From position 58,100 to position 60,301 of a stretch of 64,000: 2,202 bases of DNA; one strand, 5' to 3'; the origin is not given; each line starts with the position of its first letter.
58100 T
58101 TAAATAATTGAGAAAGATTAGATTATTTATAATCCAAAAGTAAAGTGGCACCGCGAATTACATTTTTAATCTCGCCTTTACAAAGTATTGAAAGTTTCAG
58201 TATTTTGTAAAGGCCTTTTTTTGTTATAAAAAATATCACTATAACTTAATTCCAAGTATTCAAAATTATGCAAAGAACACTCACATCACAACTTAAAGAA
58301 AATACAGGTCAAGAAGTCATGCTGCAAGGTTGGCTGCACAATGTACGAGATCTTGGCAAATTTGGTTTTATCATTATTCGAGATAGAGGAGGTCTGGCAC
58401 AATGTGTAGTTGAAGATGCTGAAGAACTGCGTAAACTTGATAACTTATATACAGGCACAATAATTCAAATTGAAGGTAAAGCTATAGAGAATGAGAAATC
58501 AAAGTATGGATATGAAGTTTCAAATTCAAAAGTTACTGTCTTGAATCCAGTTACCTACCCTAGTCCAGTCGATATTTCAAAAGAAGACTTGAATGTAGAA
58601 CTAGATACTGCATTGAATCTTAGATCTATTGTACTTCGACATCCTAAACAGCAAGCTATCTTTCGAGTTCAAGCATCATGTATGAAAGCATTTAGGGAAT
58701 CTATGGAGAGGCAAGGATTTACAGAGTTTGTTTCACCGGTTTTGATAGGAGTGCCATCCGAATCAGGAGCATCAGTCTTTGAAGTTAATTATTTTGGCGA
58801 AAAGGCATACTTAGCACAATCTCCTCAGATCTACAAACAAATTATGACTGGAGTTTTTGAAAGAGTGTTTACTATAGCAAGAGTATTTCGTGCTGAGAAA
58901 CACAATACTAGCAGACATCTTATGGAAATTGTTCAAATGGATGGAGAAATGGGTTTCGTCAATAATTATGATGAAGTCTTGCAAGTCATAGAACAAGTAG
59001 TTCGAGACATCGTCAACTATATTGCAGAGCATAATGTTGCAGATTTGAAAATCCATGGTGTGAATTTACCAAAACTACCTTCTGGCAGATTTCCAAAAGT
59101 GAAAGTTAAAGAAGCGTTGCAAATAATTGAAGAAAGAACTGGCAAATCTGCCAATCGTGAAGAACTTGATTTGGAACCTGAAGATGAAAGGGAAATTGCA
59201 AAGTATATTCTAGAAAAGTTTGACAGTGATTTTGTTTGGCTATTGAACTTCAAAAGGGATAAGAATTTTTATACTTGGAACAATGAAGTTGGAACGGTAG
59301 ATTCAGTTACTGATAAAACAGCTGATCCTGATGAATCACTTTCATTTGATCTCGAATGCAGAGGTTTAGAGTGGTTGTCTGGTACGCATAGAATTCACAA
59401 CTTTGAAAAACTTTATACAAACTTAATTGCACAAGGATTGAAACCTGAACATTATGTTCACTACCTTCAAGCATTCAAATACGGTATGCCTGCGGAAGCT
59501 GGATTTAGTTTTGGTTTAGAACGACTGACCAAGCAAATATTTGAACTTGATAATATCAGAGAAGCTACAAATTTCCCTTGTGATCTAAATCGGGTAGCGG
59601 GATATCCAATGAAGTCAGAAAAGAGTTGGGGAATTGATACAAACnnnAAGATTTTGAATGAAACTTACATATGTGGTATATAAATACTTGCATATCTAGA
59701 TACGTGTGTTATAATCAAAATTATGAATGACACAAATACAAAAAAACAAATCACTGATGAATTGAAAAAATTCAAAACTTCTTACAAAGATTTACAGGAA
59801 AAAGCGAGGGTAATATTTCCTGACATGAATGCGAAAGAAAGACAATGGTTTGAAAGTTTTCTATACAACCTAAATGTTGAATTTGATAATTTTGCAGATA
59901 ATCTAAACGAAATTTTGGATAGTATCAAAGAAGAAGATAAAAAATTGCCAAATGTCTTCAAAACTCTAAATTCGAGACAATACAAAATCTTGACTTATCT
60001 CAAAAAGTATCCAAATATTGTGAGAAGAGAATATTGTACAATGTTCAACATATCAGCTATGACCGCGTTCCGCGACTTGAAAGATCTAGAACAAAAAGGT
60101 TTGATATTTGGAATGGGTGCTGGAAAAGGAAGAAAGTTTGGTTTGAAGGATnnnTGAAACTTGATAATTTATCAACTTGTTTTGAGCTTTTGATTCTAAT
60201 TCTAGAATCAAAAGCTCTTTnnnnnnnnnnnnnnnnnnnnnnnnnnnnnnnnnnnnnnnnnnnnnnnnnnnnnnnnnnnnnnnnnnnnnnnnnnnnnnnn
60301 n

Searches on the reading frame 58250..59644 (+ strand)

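Call 27: search_protein_families(library=pfam, proteins=[window:58250-59644:+], max_evalue=0.01)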
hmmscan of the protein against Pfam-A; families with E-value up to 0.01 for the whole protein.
window:58250-59644:+ (465 aa): 2 families
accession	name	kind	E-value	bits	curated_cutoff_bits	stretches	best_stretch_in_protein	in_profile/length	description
PF00152.25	tRNA-synt_2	-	2.3e-69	234.3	25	1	119-444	3-306/308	tRNA synthetases class II (D, K and N)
PF01336.31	tRNA_anti-codon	-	4.7e-13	49.3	27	1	23-98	1-75/75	OB-fold nucleic acid binding domain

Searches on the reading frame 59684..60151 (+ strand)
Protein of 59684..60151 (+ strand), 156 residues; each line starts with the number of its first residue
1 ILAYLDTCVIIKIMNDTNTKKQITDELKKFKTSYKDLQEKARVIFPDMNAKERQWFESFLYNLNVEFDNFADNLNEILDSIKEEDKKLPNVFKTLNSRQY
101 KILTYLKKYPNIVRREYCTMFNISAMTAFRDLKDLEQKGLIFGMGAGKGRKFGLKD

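Call 27: search_protein_families(library=pfam, proteins=[window:59684-60151:+], max_evalue=0.01)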
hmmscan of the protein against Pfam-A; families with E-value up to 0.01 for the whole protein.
window:59684-60151:+ (156 aa): 6 families
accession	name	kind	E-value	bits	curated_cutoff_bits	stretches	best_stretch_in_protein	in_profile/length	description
PF08220.18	HTH_DeoR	-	1.4e-05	25.1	21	1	98-141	1-44/57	DeoR-like helix-turn-helix domain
PF13412.12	HTH_24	-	4.1e-05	23.5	21.9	1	95-141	1-47/48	Winged helix-turn-helix DNA-binding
PF01047.28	MarR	-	0.0004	20.7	24.6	1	95-141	1-47/59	MarR family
PF18363.6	PI_PP_I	-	0.0019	18.8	28.5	0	71-111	47-87/94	Phosphoinositide phosphatase insertion domain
PF21109.2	Stonustoxin_helical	-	0.0055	17.2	27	1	24-99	3-75/96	Stonustoxin helical domain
PF06705.16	SF-assemblin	-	0.0089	15.9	30.6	0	20-98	47-125/247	SF-assemblin/beta giardin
